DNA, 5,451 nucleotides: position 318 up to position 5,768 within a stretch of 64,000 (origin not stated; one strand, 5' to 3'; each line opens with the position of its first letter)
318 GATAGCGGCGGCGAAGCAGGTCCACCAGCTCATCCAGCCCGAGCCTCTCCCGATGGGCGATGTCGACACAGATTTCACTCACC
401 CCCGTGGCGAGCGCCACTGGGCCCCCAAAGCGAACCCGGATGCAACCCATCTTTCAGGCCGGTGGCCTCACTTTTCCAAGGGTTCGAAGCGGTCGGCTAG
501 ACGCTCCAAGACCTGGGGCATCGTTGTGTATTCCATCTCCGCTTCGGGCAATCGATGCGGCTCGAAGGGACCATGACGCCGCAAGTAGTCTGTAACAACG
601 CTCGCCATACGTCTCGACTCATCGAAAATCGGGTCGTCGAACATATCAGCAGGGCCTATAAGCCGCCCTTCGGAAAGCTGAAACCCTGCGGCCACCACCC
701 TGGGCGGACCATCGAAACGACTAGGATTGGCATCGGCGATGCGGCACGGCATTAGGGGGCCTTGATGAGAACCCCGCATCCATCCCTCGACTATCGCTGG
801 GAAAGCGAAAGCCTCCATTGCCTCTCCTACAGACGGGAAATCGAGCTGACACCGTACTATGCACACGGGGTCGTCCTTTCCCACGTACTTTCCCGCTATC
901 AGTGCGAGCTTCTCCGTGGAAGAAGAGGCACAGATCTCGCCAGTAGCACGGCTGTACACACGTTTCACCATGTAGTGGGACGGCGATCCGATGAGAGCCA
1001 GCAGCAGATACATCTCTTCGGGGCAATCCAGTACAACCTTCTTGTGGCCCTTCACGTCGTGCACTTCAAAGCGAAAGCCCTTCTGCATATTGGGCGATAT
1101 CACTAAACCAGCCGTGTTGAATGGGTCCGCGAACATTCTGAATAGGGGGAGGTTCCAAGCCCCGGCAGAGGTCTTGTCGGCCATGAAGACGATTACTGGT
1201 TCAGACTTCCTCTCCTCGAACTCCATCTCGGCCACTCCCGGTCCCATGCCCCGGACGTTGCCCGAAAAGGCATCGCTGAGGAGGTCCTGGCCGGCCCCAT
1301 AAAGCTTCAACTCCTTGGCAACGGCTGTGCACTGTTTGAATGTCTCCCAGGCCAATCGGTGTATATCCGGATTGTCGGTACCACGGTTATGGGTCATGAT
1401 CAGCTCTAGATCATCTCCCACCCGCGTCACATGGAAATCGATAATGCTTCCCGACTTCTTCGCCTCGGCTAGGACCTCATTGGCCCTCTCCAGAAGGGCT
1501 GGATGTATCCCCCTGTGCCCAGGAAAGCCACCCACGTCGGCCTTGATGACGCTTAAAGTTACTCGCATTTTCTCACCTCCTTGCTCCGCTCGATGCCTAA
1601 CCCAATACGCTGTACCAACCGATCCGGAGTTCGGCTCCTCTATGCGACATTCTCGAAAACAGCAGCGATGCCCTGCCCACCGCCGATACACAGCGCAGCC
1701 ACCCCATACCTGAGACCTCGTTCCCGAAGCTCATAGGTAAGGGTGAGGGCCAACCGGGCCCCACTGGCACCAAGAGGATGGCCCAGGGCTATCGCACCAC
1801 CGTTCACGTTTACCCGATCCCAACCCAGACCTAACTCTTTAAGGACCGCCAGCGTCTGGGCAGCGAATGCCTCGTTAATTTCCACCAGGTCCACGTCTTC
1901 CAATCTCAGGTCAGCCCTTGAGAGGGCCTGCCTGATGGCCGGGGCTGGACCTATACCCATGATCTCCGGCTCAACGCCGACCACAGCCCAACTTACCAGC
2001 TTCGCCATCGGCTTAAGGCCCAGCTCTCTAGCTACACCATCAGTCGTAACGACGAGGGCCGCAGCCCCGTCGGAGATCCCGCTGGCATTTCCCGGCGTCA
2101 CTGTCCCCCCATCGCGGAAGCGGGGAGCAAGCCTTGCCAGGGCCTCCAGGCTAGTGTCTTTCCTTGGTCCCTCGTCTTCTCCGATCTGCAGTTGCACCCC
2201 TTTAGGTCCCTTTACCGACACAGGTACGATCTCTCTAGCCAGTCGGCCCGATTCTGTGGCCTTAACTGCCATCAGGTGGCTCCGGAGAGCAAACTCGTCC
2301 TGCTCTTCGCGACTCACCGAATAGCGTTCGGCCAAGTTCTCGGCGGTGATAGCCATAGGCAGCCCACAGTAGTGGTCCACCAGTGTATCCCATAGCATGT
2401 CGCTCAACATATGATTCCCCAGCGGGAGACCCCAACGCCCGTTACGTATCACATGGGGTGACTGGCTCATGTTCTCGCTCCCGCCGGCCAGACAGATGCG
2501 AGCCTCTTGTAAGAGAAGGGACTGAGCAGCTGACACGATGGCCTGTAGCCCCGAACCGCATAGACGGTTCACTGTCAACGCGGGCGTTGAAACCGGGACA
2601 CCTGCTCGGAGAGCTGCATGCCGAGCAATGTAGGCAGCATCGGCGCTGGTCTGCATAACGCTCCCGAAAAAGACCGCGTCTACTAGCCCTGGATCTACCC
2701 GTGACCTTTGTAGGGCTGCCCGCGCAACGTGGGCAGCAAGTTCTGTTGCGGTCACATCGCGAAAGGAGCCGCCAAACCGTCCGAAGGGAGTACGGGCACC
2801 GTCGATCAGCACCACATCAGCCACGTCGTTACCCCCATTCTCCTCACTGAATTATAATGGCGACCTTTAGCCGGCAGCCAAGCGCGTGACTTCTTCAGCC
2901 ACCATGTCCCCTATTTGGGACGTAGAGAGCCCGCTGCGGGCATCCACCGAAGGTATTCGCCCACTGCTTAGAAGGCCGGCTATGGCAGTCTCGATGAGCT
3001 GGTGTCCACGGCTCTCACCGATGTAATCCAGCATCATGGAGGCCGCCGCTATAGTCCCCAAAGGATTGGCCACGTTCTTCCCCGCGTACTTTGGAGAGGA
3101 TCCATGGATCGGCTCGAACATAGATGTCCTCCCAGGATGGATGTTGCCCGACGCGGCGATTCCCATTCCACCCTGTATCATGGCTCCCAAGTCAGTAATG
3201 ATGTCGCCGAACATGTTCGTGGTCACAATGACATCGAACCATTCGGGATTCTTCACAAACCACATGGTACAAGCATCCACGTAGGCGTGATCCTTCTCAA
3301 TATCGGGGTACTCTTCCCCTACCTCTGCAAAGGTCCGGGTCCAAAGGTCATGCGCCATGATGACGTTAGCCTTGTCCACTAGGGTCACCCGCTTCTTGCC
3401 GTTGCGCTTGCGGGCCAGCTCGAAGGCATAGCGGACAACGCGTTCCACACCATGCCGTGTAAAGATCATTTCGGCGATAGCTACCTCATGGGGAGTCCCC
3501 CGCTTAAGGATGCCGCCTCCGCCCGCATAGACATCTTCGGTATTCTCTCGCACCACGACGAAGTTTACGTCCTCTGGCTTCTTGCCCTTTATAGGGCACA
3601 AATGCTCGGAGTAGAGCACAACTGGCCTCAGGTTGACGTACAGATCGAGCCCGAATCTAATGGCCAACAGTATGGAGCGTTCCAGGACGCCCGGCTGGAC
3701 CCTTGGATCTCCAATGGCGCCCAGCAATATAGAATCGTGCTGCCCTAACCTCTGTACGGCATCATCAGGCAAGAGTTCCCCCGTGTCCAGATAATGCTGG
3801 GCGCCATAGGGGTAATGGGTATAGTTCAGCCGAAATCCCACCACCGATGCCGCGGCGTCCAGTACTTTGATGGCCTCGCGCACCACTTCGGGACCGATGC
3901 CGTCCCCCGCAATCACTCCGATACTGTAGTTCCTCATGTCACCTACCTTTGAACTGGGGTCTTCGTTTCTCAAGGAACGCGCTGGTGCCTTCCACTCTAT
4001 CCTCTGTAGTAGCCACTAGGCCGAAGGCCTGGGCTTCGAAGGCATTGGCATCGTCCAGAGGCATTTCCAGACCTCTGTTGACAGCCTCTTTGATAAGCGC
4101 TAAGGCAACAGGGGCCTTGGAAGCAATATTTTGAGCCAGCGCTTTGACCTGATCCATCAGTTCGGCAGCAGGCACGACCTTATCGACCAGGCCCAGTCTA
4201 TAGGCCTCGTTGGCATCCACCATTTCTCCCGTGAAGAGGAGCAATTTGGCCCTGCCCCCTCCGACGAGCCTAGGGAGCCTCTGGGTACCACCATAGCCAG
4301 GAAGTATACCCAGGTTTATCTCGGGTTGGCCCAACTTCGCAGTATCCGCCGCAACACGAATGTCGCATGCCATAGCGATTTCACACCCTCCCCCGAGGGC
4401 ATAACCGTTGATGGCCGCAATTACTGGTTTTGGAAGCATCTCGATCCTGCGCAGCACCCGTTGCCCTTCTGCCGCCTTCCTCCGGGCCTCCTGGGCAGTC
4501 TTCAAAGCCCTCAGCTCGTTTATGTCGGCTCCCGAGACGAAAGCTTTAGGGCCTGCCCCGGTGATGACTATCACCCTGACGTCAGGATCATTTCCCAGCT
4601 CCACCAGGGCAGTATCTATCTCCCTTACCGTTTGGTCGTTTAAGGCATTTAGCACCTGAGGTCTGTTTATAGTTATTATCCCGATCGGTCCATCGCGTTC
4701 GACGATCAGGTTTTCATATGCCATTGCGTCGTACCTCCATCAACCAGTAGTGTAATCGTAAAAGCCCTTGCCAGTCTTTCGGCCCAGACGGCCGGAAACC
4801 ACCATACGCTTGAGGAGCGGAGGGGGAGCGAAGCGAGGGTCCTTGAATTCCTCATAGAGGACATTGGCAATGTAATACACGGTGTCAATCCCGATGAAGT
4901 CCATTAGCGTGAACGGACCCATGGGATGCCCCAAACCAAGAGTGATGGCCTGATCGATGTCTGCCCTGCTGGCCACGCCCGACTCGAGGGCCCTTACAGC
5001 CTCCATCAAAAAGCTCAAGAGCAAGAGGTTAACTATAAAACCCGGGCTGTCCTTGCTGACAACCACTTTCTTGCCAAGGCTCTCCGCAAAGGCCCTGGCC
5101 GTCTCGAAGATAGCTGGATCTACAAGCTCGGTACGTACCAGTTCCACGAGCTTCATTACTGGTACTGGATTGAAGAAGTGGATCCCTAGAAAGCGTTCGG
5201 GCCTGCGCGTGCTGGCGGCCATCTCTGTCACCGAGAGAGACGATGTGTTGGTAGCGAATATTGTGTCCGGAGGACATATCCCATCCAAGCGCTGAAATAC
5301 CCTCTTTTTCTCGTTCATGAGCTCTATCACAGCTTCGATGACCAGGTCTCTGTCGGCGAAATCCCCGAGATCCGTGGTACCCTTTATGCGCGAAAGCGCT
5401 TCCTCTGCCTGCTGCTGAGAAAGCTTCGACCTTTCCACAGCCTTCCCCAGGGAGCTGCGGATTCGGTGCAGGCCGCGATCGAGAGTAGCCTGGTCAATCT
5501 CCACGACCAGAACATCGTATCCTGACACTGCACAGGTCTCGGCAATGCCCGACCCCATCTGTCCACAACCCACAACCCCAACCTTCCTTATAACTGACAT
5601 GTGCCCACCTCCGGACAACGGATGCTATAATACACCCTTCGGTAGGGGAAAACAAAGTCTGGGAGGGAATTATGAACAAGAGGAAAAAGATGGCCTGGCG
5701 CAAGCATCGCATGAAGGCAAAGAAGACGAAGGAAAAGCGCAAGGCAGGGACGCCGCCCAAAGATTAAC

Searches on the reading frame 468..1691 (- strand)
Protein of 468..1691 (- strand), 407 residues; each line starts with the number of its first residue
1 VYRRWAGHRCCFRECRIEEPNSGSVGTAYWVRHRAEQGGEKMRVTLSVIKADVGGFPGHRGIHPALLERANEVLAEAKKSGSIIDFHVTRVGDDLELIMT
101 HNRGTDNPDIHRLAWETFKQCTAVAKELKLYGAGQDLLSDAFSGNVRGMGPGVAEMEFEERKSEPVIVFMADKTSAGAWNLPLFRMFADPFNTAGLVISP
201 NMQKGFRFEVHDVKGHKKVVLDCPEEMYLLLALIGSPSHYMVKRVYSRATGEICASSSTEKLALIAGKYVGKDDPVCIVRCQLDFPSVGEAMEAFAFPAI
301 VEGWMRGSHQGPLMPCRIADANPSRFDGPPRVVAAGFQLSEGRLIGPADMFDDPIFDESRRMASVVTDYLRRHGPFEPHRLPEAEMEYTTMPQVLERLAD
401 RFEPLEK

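Call 64: search_protein_families(library=pfam, proteins=[window:468-1691:-], max_evalue=0.00001)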
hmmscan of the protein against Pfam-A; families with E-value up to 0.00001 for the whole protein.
window:468-1691:- (407 aa): 1 family
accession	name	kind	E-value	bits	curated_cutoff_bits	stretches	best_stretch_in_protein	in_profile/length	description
PF01950.21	FBPase_3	-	3.5e-184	612.5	25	1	43-403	1-361/361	Fructose-1,6-bisphosphatase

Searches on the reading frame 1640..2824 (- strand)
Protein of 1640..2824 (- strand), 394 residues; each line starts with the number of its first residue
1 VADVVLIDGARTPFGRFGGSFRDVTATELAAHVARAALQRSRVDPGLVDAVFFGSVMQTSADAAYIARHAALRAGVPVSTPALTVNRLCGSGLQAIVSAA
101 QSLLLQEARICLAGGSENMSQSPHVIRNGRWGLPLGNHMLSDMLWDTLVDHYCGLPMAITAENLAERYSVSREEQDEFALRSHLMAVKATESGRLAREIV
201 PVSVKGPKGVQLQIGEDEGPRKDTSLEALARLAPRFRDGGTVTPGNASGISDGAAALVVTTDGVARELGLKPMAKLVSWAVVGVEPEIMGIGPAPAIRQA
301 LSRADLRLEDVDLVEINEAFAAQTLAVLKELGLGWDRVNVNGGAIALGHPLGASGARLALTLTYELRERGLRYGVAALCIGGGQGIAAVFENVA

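Call 64: search_protein_families(library=pfam, proteins=[window:1640-2824:-], max_evalue=0.00001)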
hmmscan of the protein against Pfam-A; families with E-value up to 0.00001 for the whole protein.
window:1640-2824:- (394 aa): 3 families
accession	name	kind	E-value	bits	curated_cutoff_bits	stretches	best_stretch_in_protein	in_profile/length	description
PF00108.29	Thiolase_N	-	1.7e-88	296.8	26.4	1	4-261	1-258/260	Thiolase, N-terminal domain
PF02803.24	Thiolase_C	-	9.8e-51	171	27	1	270-391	1-122/123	Thiolase, C-terminal domain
PF22691.2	Thiolase_C_1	-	3e-06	27.5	28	0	295-333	22-60/144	Thiolase C-terminal domain-like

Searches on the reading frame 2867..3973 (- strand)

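Call 32: search_protein_families(library=ncbifam, proteins=[window:2867-3973:-], max_evalue=1e-10)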
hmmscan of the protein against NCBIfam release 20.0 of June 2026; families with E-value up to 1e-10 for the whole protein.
window:2867-3973:- (368 aa): 16 families
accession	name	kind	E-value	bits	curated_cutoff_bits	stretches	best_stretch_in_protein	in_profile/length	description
NF002898.0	PRK03437.1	equivalog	2.3e-141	471.1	393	1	14-362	3-345/347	3-isopropylmalate dehydrogenase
TIGR02089.1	TTC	equivalog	5.2e-103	344.7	470.4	1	13-361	1-351/352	tartrate dehydrogenase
NF006048.0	PRK08194.1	equivalog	2.1e-95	319.8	501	1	13-362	1-349/352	tartrate dehydrogenase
TIGR00169.1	leuB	equivalog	4.8e-86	288.9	353.2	1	18-348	2-336/349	3-isopropylmalate dehydrogenase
TIGR02088.1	LEU3_arch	subfamily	2.5e-84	283.3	409.8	1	18-356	1-321/324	isopropylmalate/isohomocitrate dehydrogenases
NF040626.1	AksF2_Meth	equivalog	5.4e-83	279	540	1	16-363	2-331/333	homoisocitrate dehydrogenase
NF040619.1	AksF_Meth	equivalog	1.5e-78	264.3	500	1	17-357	3-342/343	homoisocitrate dehydrogenase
NF006673.0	PRK09222.1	equivalog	5.3e-78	263.1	509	1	15-353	4-327/482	NADP-dependent isocitrate dehydrogenase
NF006529.0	PRK08997.1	equivalog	4.6e-72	242.8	510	1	14-359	2-332/335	isocitrate dehydrogenase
TIGR02924.1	ICDH_alpha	equivalog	3.5e-65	220.9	561.35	1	18-338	3-308/473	isocitrate dehydrogenase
NF040855.1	iso_homocit_dh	equivalog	2.7e-58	197.9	680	1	16-362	2-319/345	isocitrate--homoisocitrate dehydrogenase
TIGR00175.1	mito_nad_idh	equivalog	6.5e-56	189.9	432.4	1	16-359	4-331/334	isocitrate dehydrogenase (NAD(+))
TIGR00183.1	prok_nadp_idh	equivalog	1.2e-43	149.5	567.3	2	239-339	289-388/417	isocitrate dehydrogenase (NADP(+))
NF005425.0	PRK07006.1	equivalog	2.4e-41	141.8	490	2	15-151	26-162/416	NADP-dependent isocitrate dehydrogenase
NF005036.0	PRK06451.1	equivalog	4.1e-40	137.8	484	2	238-338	281-380/412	NADP-dependent isocitrate dehydrogenase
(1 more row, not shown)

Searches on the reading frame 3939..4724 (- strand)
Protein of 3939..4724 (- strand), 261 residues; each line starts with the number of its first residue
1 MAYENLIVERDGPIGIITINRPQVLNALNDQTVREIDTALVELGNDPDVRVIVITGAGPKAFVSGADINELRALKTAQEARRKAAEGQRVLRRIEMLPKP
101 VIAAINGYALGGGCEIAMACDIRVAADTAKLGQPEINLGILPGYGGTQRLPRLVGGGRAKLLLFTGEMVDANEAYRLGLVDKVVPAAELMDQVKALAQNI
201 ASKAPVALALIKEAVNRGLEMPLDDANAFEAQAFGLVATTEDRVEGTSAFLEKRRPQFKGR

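Call 16: search_protein_families(library=pfam, proteins=[window:3939-4724:-])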
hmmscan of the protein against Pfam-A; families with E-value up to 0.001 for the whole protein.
window:3939-4724:- (261 aa): 2 families
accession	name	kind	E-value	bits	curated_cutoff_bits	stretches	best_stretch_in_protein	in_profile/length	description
PF00378.25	ECH_1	-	3.7e-74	249.6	27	1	13-260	5-250/251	Enoyl-CoA hydratase/isomerase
PF16113.10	ECH_2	-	3.3e-45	155.5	27.2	1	14-198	1-186/335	Enoyl-CoA hydratase/isomerase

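Call 32: search_protein_families(library=ncbifam, proteins=[window:3939-4724:-], max_evalue=1e-10)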
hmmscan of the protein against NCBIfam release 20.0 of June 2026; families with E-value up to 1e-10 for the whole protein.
window:3939-4724:- (261 aa): 73 families (the best 25 are shown)
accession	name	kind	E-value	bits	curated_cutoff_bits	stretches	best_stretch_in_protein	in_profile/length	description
NF004475.0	PRK05809.1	subfamily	1.8e-107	358.7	394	1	1-261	1-260/260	short-chain-enoyl-CoA hydratase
NF004517.0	PRK05862.1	equivalog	3.5e-84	282.3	396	1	1-260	1-256/257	enoyl-CoA hydratase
NF005802.0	PRK07657.1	equivalog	5.8e-82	275.1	363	1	13-260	13-259/260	enoyl-CoA hydratase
NF005803.0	PRK07658.1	equivalog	8.3e-80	267.9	313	1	5-261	3-257/257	enoyl-CoA hydratase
NF006007.0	PRK08138.1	subfamily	1.6e-79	267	355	1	12-261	16-261/261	enoyl-CoA hydratase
NF007239.0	PRK09674.1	equivalog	4.9e-75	252.3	371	1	3-261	3-257/257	2,3-dehydroadipyl-CoA hydratase PaaF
NF051848.1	EnCoAHydtEchA19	equivalog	2.1e-74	250.3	400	1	6-261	2-258/258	enoyl-CoA hydratase EchA19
NF004634.0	PRK05980.1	equivalog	3.8e-73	246.1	375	1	6-260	5-262/263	crotonase/enoyl-CoA hydratase family protein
NF006699.0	PRK09245.1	subfamily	8.5e-65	218.6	354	1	4-261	3-266/266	crotonase/enoyl-CoA hydratase family protein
NF006566.0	PRK09076.1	subfamily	2.2e-63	214.3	286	1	4-259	5-258/260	enoyl-CoA hydratase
NF042430.2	EnCoAhydt_DpgD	equivalog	4.5e-63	213.1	400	1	9-260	2-257/258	enoyl-CoA-hydratase DpgD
NF004840.0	PRK06190.1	equivalog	2.3e-62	210.9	253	1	4-244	4-244/260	enoyl-CoA hydratase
NF004781.0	PRK06127.1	subfamily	2.8e-61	207.5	291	1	4-261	11-269/269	enoyl-CoA hydratase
NF005073.0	PRK06495.1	subfamily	6.9e-61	205.8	296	1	8-261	8-257/257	enoyl-CoA hydratase/isomerase family protein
NF004796.0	PRK06144.1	subfamily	1.6e-60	204.8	272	1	4-261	8-262/262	enoyl-CoA hydratase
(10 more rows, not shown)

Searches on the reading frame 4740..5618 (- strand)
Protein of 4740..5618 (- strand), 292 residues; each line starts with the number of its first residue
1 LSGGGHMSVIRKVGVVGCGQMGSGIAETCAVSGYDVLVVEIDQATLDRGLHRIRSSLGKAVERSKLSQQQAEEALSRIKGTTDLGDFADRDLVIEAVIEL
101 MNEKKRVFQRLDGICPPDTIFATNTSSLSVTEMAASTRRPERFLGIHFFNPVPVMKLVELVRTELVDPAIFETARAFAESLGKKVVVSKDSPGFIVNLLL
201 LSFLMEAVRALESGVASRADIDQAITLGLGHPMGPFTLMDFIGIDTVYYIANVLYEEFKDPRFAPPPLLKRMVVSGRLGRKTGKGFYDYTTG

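Call 16: search_protein_families(library=pfam, proteins=[window:4740-5618:-])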
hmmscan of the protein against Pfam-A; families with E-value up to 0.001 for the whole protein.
window:4740-5618:- (292 aa): 3 families
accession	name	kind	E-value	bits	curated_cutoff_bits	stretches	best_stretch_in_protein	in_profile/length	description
PF02737.24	3HCDH_N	-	1.8e-66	223.9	22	1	12-190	1-179/180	3-hydroxyacyl-CoA dehydrogenase, NAD binding domain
PF00725.27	3HCDH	-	1.5e-35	122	22.1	1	193-289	1-97/97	3-hydroxyacyl-CoA dehydrogenase, C-terminal domain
PF03446.21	NAD_binding_2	-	0.00011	22.7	21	1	12-52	1-41/161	NAD binding domain of 6-phosphogluconate dehydrogenase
